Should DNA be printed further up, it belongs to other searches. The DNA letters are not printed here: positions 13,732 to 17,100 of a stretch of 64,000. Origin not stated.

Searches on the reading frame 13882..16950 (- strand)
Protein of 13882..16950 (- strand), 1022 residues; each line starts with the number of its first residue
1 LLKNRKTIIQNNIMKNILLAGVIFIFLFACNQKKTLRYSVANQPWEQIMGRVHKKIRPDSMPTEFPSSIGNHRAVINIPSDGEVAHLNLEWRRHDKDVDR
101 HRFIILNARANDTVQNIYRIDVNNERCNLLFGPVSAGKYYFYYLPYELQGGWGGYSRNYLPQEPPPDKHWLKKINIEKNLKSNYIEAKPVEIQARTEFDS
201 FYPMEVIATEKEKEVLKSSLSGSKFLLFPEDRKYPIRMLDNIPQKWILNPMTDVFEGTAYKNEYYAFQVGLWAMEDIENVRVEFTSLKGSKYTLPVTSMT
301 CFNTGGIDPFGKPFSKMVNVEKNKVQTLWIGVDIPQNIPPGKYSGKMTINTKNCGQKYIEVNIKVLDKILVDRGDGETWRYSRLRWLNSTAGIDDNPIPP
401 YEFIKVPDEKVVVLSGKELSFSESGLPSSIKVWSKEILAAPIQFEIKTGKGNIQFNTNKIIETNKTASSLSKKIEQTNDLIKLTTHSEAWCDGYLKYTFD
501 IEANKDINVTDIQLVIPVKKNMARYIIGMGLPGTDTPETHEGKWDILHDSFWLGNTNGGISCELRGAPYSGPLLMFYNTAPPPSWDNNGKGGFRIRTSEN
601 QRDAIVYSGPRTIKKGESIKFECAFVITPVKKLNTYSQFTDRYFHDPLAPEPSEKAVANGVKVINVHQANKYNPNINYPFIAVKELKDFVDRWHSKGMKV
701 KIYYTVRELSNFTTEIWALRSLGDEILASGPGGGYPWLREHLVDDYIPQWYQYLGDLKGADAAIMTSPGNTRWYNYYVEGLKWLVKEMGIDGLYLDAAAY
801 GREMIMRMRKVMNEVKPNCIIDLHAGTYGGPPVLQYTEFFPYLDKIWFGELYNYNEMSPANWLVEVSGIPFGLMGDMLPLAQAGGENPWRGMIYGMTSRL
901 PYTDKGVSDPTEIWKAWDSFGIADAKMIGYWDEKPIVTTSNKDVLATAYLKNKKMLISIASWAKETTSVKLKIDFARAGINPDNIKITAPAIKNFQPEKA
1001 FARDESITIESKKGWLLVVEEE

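Call 9: search_protein_families(library=pfam, proteins=[window:13882-16950:-], max_evalue=0.001)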
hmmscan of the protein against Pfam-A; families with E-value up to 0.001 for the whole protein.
window:13882-16950:- (1022 aa): 2 families
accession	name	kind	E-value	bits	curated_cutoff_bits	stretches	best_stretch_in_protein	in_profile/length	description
PF19543.5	GH123_N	-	0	1194.3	22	1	67-1020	6-969/969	Glycoside hydrolase 123, N-terminal domain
PF22680.2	Glyco_hydro_123_N_2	-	1.1e-11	45.1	27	1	316-350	107-141/142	Glycoside hydrolase 123 N-terminal domain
